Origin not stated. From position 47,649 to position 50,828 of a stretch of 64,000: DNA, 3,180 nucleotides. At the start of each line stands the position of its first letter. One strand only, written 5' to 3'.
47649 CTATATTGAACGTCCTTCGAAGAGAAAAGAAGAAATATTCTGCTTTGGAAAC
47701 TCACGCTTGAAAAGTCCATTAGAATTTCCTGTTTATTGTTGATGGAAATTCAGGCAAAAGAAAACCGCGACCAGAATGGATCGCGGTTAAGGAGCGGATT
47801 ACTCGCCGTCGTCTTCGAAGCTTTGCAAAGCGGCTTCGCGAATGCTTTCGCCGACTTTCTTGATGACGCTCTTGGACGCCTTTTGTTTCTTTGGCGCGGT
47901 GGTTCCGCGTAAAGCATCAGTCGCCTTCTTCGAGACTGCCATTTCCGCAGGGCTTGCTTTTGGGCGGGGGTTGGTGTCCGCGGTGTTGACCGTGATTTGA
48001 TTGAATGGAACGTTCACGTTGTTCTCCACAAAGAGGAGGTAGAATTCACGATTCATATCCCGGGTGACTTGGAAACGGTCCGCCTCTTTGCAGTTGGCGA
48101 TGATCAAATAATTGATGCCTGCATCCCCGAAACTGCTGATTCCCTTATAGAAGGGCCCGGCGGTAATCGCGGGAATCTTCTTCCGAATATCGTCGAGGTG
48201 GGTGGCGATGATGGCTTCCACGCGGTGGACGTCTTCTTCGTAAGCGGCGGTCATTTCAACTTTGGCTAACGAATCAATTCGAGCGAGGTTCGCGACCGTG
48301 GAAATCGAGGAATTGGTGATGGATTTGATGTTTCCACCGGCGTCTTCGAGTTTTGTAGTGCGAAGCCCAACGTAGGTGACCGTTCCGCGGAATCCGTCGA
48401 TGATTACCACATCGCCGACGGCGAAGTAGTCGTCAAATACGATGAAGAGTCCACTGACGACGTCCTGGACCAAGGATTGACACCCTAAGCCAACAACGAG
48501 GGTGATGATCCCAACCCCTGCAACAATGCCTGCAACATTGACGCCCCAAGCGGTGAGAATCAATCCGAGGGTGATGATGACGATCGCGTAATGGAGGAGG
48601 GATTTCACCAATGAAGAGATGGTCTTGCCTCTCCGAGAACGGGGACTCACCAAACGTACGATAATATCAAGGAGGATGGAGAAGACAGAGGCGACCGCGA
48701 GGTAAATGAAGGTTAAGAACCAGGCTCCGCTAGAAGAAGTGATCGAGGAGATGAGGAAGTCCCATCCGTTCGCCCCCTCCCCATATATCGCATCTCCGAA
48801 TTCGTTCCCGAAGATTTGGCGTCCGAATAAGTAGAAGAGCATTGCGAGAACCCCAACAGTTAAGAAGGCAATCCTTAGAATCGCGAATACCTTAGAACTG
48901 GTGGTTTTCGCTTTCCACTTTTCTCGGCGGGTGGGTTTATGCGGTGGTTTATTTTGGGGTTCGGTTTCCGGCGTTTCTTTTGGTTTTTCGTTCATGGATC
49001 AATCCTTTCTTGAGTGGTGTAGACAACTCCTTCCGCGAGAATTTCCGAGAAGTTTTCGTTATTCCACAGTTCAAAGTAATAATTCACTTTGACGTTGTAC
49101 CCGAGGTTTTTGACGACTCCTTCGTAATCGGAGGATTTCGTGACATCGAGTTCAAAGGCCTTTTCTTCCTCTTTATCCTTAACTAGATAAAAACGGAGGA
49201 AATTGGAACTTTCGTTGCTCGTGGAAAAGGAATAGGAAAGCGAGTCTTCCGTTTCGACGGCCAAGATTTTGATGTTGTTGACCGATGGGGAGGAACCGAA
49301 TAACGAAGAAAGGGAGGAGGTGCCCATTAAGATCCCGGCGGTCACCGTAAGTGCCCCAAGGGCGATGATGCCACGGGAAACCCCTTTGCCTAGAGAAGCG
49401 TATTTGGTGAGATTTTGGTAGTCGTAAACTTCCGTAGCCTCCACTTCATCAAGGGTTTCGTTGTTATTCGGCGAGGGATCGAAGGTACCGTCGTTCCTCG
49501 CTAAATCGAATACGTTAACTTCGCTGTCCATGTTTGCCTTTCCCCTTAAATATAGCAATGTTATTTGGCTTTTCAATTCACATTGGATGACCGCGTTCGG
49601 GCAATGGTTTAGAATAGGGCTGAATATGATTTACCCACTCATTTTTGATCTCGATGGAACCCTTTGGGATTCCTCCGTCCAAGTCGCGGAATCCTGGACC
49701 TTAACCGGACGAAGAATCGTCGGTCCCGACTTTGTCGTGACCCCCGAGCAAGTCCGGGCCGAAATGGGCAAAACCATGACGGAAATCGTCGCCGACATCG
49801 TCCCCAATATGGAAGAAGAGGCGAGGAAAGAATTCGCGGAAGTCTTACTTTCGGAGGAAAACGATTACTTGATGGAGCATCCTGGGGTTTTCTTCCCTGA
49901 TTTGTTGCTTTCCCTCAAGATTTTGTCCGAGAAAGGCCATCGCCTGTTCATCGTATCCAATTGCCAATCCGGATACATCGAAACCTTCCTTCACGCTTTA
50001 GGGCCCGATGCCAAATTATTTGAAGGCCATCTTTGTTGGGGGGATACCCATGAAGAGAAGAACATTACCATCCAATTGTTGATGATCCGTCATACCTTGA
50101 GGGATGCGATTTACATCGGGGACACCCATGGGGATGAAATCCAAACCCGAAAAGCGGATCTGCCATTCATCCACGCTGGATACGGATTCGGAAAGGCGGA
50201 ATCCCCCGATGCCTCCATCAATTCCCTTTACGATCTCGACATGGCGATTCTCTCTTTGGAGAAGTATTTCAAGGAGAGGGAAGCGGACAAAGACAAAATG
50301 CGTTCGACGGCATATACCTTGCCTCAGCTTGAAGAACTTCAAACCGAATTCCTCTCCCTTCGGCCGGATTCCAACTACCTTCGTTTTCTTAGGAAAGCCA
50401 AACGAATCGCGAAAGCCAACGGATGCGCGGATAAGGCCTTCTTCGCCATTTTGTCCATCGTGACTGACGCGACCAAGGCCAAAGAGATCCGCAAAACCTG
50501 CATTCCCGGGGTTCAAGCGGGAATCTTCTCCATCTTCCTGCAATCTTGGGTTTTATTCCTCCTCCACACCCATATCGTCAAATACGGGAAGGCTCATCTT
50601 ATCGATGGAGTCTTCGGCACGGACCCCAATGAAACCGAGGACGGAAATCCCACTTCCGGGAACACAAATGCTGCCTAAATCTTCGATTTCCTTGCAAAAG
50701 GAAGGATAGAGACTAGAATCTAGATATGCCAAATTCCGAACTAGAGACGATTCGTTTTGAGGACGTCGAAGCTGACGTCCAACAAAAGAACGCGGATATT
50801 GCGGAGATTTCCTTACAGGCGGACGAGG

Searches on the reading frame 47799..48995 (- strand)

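Call 21: search_protein_families(library=pfam, proteins=[window:47799-48995:-], max_evalue=0.0001)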
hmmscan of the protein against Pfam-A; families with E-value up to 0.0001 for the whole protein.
window:47799-48995:- (398 aa): 1 family
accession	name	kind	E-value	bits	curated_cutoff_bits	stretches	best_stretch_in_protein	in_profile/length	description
PF00924.24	MS_channel_2nd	-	1.8e-16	60.4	20.2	1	175-238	2-67/68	Mechanosensitive ion channel, beta-domain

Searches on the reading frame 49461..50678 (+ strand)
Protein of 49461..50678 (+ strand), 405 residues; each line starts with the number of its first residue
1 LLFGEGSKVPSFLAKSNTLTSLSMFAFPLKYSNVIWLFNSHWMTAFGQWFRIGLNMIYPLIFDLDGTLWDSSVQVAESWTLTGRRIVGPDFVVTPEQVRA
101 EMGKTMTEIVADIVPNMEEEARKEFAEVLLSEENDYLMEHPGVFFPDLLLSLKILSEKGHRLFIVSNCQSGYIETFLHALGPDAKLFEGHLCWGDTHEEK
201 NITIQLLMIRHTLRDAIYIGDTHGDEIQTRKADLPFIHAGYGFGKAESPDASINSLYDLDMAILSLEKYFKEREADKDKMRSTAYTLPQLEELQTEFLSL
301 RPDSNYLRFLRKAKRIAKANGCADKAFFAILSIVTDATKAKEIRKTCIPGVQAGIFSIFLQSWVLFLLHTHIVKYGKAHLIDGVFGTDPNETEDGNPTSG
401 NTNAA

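Call 21: search_protein_families(library=pfam, proteins=[window:49461-50678:+], max_evalue=0.0001)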
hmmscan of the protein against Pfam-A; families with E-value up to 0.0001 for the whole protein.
window:49461-50678:+ (405 aa): 3 families
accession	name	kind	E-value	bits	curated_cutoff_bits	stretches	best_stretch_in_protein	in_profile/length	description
PF13419.12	HAD_2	-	1e-14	55.5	23.8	1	60-237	1-176/178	Haloacid dehalogenase-like hydrolase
PF00702.32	Hydrolase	-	1.5e-08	35.7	26.4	1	61-224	5-182/191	haloacid dehalogenase-like hydrolase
PF12710.13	HAD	-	1e-07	33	27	1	61-225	2-184/189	haloacid dehalogenase-like hydrolase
